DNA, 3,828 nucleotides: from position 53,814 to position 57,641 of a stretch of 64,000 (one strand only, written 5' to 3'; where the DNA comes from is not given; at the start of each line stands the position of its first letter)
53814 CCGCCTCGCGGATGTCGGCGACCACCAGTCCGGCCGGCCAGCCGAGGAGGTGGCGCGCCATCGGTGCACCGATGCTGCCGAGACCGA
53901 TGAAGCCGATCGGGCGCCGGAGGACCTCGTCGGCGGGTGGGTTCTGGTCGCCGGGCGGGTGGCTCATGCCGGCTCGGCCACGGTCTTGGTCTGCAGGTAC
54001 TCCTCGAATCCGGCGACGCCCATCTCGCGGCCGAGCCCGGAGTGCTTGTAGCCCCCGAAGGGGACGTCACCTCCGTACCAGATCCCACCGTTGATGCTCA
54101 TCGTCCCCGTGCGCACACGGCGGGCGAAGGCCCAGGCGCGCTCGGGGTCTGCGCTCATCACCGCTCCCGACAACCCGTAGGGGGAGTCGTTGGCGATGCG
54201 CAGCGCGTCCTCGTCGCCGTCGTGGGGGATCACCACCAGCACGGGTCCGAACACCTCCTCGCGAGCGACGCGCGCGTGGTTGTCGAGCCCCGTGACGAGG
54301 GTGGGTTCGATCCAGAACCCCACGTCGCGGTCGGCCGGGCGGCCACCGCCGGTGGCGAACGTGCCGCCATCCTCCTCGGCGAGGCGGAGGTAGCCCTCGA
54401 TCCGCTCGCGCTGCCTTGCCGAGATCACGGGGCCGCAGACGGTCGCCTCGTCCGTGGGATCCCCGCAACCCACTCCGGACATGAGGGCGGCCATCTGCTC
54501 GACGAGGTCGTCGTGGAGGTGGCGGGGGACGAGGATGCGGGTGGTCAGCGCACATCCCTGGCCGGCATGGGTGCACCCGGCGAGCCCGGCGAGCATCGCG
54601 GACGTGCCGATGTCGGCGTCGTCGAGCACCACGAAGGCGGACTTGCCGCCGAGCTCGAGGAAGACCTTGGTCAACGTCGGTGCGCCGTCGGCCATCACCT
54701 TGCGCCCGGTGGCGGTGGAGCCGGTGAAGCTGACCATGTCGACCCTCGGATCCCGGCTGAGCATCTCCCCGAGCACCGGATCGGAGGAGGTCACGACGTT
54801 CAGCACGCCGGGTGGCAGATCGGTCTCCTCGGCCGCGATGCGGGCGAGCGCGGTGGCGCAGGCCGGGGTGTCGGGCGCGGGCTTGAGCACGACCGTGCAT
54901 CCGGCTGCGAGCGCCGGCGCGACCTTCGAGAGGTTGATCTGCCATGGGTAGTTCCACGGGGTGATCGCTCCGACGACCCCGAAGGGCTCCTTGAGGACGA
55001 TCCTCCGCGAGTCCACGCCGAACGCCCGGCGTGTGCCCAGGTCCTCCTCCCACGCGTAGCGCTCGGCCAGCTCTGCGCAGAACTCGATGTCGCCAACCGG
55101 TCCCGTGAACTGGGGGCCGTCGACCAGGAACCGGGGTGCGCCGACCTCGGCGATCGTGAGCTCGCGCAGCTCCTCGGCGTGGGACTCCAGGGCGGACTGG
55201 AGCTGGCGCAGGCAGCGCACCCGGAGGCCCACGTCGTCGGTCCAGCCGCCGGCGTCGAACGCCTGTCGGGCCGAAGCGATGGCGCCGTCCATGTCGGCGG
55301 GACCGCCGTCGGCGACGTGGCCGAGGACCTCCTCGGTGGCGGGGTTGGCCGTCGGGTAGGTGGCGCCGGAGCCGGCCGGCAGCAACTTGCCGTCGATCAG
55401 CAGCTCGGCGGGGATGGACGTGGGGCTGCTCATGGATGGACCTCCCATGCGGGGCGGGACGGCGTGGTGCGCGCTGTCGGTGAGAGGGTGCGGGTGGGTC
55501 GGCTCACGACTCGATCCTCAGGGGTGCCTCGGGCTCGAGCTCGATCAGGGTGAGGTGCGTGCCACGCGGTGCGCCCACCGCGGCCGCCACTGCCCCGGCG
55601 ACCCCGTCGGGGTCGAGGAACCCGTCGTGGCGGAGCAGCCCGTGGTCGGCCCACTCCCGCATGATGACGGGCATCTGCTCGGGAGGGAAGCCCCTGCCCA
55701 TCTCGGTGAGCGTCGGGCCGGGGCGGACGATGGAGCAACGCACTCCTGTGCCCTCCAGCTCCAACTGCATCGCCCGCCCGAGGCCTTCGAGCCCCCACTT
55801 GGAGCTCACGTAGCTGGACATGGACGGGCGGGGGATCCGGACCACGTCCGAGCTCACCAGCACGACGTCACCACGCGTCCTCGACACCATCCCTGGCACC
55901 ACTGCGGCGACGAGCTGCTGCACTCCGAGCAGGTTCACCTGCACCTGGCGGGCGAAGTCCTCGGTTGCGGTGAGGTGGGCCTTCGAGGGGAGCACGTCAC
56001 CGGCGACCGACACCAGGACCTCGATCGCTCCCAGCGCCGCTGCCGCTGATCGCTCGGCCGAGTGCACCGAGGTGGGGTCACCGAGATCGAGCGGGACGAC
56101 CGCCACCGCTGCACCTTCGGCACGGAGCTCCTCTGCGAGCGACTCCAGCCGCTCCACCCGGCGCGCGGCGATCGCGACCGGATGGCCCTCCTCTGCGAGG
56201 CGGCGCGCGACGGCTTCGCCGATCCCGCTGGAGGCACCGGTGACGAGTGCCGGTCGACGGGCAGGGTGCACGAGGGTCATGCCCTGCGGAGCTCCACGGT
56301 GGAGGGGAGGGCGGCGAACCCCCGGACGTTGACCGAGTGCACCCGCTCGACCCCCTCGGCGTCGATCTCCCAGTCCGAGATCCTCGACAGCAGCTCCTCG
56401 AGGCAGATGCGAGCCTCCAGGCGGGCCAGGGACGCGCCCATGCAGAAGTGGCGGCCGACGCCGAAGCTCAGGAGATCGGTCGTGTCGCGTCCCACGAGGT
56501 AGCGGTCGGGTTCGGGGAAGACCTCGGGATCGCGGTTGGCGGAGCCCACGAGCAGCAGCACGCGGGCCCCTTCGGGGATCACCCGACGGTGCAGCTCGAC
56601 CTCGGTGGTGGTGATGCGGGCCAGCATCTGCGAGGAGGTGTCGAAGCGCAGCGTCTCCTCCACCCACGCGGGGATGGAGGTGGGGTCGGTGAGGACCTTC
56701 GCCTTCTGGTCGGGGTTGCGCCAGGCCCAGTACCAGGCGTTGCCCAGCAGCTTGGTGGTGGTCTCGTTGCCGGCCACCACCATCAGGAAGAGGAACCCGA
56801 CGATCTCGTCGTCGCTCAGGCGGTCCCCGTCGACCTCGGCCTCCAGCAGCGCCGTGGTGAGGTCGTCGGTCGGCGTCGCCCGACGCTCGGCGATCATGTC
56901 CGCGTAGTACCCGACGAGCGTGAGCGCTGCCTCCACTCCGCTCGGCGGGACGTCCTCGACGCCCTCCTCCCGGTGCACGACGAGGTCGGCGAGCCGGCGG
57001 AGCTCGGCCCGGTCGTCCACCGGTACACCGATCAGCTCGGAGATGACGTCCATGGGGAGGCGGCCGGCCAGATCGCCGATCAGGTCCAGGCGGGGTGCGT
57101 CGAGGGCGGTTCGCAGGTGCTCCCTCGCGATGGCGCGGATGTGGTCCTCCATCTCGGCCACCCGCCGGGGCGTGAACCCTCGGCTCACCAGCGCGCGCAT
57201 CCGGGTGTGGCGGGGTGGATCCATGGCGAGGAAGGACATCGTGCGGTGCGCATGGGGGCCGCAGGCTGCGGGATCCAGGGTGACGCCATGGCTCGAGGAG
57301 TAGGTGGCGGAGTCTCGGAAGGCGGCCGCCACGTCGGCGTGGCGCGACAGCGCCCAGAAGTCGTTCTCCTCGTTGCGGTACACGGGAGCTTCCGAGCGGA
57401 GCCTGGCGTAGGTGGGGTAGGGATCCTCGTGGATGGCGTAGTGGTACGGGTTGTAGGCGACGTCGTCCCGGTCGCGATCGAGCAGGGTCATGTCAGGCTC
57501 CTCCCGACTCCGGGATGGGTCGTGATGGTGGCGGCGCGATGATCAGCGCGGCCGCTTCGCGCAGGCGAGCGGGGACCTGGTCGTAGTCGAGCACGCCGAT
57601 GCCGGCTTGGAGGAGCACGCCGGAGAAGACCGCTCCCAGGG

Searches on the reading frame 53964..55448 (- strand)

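Call 77: search_protein_families(library=pfam, proteins=[window:53964-55448:-], max_evalue=0.00001)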
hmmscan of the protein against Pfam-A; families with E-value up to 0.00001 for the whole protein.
window:53964-55448:- (494 aa): 1 family
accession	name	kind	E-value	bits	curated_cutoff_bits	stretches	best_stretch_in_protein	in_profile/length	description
PF00171.27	Aldedh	-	6.7e-141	470.4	23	1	28-490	6-461/461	Aldehyde dehydrogenase family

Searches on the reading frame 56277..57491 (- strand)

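Call 77: search_protein_families(library=pfam, proteins=[window:56277-57491:-], max_evalue=0.00001)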
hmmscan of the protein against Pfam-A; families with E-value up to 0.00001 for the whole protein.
window:56277-57491:- (404 aa): 1 family
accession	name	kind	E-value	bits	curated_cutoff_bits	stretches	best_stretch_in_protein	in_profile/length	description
PF00067.27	p450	-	6.9e-27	94.8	22.8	1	275-371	326-432/462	Cytochrome P450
